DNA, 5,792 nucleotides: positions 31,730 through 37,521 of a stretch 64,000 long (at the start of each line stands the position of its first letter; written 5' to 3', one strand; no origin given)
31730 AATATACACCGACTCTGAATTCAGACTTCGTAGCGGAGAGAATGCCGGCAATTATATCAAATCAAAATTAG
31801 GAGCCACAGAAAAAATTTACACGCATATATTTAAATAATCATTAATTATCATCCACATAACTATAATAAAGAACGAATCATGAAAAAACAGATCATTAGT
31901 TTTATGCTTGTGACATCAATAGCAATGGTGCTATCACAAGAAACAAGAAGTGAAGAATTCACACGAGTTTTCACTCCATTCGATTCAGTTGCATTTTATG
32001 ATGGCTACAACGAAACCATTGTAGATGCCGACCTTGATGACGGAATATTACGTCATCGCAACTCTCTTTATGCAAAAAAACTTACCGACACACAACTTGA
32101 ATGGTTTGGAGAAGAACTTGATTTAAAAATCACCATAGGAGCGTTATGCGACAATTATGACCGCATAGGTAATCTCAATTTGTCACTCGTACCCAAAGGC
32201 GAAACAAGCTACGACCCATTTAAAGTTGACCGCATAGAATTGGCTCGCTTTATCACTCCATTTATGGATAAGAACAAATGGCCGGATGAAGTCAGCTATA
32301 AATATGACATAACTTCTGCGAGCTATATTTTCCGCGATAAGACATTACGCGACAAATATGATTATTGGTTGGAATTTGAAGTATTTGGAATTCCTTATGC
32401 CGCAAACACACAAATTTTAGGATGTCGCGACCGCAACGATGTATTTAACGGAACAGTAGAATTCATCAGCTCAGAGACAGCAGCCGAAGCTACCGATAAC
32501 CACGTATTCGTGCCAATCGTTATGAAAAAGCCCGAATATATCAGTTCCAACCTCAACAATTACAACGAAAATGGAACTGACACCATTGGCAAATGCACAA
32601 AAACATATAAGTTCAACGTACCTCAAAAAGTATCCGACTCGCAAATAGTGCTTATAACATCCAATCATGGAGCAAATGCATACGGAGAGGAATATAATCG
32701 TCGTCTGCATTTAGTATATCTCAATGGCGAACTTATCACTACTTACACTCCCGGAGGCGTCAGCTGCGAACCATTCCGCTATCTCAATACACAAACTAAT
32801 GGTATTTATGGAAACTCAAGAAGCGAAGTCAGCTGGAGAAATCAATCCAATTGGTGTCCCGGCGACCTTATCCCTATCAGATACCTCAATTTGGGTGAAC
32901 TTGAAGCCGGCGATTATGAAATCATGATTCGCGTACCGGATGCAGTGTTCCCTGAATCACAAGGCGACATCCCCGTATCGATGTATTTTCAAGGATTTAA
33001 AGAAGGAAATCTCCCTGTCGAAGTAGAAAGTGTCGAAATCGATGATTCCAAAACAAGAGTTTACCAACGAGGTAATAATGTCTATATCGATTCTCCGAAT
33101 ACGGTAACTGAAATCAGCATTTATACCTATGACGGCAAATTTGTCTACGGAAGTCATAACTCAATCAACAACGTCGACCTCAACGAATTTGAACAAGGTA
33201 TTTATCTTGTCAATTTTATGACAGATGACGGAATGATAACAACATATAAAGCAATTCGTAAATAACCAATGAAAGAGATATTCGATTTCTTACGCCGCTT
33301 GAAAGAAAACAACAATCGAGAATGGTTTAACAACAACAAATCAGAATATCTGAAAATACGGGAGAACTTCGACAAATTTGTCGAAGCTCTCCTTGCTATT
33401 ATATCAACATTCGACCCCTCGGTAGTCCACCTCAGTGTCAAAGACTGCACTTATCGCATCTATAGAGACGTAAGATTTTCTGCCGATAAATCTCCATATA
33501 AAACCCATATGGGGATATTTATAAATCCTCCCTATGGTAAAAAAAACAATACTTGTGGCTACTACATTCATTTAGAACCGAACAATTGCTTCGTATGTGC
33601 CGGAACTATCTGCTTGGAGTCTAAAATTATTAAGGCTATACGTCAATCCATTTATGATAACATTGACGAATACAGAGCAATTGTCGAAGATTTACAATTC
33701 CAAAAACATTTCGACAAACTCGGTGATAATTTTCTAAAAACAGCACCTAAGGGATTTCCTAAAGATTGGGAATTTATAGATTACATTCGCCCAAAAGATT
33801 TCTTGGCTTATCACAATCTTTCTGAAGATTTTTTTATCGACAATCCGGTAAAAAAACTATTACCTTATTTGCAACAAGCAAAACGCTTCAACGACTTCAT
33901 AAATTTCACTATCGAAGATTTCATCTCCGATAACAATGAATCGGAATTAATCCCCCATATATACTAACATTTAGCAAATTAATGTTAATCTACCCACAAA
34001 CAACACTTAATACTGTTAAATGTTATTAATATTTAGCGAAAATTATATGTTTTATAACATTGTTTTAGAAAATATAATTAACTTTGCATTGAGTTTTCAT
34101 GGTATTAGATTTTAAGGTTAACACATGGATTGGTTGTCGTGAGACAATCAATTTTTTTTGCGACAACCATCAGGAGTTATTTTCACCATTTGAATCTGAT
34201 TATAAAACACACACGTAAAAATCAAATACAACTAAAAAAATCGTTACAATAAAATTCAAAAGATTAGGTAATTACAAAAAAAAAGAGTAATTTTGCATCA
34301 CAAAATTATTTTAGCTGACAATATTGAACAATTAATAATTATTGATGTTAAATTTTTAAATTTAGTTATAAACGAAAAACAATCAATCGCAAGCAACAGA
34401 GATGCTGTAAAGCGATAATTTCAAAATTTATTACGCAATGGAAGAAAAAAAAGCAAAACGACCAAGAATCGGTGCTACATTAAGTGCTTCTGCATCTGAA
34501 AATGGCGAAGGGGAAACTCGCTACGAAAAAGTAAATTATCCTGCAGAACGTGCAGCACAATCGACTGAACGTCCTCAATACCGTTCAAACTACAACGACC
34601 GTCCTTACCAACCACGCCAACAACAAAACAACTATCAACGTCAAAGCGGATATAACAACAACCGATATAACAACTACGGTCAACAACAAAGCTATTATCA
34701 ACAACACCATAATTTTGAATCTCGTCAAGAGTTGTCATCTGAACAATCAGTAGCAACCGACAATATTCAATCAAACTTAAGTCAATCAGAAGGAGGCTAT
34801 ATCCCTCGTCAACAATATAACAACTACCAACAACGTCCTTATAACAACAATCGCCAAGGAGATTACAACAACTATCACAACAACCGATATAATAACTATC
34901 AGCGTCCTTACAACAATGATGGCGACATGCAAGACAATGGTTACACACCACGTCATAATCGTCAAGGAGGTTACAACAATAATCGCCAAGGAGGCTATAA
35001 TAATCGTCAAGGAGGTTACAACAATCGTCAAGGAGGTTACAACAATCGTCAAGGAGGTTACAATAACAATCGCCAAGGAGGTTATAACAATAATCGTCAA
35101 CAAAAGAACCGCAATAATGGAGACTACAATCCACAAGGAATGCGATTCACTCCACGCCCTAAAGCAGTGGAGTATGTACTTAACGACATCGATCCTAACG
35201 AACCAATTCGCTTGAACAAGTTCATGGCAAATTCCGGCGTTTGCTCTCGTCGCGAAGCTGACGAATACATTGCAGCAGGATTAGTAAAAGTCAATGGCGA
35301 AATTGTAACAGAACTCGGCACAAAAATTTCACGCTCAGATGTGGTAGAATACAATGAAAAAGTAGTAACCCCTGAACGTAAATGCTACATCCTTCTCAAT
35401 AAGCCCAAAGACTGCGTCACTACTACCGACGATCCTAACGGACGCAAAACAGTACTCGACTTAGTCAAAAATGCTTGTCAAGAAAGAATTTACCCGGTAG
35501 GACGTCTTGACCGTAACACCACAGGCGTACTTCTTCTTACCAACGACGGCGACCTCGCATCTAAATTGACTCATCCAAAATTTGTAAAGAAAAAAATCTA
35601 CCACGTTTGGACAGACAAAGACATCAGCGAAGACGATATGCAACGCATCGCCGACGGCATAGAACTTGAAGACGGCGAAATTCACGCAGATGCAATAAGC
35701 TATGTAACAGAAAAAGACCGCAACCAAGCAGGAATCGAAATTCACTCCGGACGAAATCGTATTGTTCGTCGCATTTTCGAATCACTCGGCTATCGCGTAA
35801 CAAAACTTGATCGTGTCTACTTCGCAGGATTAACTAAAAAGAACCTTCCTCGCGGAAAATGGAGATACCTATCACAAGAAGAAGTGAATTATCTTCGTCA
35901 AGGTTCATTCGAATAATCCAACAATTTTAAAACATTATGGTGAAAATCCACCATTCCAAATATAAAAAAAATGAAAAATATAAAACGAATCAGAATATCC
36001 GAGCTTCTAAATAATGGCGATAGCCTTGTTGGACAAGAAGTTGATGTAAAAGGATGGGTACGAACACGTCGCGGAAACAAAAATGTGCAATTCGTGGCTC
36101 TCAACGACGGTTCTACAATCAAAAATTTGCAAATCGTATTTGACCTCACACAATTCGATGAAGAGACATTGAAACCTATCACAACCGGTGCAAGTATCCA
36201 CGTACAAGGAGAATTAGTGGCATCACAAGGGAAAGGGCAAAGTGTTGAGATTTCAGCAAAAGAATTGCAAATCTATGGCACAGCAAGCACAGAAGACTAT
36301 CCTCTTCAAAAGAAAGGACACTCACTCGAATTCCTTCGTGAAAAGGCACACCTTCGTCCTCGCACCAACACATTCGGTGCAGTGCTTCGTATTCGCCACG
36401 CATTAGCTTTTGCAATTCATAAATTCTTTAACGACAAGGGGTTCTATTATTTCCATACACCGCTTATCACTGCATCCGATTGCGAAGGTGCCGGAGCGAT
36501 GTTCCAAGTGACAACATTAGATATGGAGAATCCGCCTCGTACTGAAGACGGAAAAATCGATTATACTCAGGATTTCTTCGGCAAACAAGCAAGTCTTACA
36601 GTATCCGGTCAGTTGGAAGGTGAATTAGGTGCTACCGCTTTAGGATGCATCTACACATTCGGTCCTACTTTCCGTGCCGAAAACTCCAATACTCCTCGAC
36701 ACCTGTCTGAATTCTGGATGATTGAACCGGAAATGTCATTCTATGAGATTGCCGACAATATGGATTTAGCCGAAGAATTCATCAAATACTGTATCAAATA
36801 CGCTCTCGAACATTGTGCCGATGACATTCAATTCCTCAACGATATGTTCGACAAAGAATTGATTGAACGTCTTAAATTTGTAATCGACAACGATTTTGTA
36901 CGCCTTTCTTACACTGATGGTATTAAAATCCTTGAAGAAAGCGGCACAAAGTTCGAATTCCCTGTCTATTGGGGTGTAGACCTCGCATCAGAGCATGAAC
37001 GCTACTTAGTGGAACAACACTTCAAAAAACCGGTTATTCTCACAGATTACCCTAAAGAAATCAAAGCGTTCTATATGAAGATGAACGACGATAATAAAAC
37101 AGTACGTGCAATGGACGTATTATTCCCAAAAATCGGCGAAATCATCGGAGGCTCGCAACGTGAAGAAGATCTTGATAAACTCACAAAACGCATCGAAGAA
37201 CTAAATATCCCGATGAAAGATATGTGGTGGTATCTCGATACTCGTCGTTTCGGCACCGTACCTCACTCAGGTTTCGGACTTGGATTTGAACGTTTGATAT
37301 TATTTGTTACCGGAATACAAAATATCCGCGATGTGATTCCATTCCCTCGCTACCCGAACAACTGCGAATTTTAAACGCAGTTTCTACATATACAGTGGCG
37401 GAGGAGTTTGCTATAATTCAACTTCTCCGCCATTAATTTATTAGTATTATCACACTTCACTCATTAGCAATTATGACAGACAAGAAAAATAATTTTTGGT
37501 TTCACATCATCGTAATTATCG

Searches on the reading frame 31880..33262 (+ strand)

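Call 66: search_protein_families(library=pfam, proteins=[window:31880-33262:+], max_evalue=0.00001)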
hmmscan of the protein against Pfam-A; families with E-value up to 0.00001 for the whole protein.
window:31880-33262:+ (461 aa): 2 families
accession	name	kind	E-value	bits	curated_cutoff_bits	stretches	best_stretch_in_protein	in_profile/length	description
PF09113.15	N-glycanase_C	-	3.7e-22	79.1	25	1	240-370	10-139/140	Peptide-N-glycosidase F, C terminal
PF09112.15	N-glycanase_N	-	5.1e-12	46.3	22.4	1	52-180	18-171/177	Peptide-N-glycosidase F, N terminal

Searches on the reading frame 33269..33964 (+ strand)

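Call 66: search_protein_families(library=pfam, proteins=[window:33269-33964:+], max_evalue=0.00001)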
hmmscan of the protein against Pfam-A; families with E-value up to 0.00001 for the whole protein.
window:33269-33964:+ (232 aa): 1 family
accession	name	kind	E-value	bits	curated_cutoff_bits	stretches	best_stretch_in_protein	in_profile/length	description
PF09365.15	DUF2461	-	1.9e-67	227.7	22.8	1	3-210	1-208/208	Conserved hypothetical protein (DUF2461)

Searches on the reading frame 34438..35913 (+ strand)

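Call 66: search_protein_families(library=pfam, proteins=[window:34438-35913:+], max_evalue=0.00001)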
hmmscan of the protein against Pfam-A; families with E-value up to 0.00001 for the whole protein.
window:34438-35913:+ (492 aa): 3 families
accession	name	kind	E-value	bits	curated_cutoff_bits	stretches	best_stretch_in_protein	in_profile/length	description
PF00849.27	PseudoU_synth_2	-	4.7e-21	76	26.8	1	317-448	2-151/152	RNA pseudouridylate synthase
PF01479.30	S4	-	4.1e-13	49.3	22.8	1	258-303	2-48/48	S4 domain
PF13275.11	S4_2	-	4.2e-07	30.2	24.6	1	254-310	5-62/65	S4 domain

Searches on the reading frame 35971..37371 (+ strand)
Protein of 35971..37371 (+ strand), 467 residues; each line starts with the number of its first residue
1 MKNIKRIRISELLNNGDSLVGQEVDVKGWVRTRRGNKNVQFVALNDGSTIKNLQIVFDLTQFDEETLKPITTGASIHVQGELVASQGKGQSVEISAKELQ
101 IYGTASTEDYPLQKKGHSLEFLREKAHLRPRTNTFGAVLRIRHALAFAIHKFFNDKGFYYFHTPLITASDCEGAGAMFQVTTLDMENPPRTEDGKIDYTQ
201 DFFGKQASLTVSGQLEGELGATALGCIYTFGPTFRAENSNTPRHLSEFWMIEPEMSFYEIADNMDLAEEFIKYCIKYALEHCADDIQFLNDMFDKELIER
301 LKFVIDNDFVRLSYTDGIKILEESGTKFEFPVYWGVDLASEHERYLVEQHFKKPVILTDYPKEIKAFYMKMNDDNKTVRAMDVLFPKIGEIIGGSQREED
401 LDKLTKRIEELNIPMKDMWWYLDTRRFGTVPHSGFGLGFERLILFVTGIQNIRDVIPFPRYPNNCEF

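Call 75: find_homologous_proteins(query=window:35971-37371:+, max_evalue=1e-100)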
Query window:35971-37371:+ (467 aa): 8000 proteins with E <= 1e-100 among 8000 candidates; the best 120 are listed.
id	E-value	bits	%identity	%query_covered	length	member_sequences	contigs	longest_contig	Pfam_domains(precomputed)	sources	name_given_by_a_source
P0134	0.0e+0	1082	100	100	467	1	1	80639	PF01336.32,PF00152.26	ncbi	-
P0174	0.0e+0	1068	99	100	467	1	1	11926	PF01336.32,PF00152.26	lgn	-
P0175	0.0e+0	1041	95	100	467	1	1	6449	PF01336.32,PF00152.26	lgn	-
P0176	0.0e+0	1019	93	100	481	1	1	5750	PF01336.32,PF00152.26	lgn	-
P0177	0.0e+0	1018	93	100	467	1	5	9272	PF01336.32,PF00152.26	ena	-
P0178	0.0e+0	1018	93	100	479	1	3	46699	PF01336.32,PF00152.26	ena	-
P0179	0.0e+0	1016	93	100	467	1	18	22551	PF01336.32,PF00152.26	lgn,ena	-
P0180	0.0e+0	1016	93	100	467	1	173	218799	PF01336.32,PF00152.26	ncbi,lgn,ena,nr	ncbi:MAG: asparagine--tRNA ligase [Muribaculaceae bacterium]|nr:asparagine--tRNA ligase [Muribaculac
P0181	0.0e+0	1015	93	100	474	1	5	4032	PF01336.32,PF00152.26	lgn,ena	-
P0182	0.0e+0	1015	93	100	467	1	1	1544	PF01336.32,PF00152.26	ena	-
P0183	0.0e+0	1014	93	100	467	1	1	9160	PF01336.32,PF00152.26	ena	-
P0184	0.0e+0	1014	93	100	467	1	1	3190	PF01336.32,PF00152.26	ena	-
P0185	0.0e+0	1014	93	100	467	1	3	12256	PF01336.32,PF00152.26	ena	-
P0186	0.0e+0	1014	93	100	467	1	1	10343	PF01336.32,PF00152.26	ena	-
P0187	0.0e+0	1014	93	100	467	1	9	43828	PF01336.32,PF00152.26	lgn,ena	-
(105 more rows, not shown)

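Call 76: find_encoding_contigs(protein=P0180, flank=10000, max_places=2)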
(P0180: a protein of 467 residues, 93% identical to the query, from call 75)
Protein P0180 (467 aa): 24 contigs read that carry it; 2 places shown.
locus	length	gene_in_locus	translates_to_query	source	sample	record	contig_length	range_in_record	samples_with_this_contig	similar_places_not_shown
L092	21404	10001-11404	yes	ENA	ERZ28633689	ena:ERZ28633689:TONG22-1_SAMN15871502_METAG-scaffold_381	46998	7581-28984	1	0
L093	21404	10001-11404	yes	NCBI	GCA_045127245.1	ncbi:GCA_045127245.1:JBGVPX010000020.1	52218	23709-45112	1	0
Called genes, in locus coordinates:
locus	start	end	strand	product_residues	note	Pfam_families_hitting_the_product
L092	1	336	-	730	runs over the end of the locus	PF06321:P_gingi_FimA (faint), PF26306:FimD_3rd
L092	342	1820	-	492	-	-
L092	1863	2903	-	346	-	PF08842:Mfa2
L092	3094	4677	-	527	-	PF15495:Fimbrillin_C (weak)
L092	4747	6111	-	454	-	-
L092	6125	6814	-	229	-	PF12099:DUF3575, PF03797:Autotransporter (faint)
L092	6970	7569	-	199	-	PF00406:ADK, PF13207:AAA_17, PF13238:AAA_18 (weak), PF13671:AAA_33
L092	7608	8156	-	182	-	PF00156:Pribosyltran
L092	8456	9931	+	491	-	-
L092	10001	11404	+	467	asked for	PF01336:tRNA_anti-codon, PF00152:tRNA-synt_2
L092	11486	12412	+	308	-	PF00892:EamA, PF06027:SLC35F (weak), PF00892:EamA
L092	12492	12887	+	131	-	PF17761:DUF1016_N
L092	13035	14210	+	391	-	PF00083:Sugar_tr (weak), PF01306:LacY_symp (weak), PF07690:MFS_1, PF03209:PUCC (weak), PF07690:MFS_1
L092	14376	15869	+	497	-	PF12161:HsdM_N, PF02384:N6_Mtase, PF01170:UPF0020 (weak), PF07669:Eco57I (weak)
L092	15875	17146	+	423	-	PF01420:Methylase_S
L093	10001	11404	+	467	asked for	PF01336:tRNA_anti-codon, PF00152:tRNA-synt_2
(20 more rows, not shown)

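Call 77: find_encoding_contigs(protein=P0175, flank=10000, max_places=2)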
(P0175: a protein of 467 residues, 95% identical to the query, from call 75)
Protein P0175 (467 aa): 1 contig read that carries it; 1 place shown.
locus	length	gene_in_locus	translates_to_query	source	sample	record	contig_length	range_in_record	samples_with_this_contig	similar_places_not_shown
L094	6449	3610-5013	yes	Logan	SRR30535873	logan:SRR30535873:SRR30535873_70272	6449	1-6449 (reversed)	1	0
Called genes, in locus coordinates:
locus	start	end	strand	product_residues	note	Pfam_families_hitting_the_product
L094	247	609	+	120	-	-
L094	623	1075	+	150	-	-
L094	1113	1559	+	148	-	-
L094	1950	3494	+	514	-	PF13275:S4_2 (weak), PF01479:S4, PF00849:PseudoU_synth_2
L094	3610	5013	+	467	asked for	PF01336:tRNA_anti-codon, PF00152:tRNA-synt_2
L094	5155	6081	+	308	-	PF00892:EamA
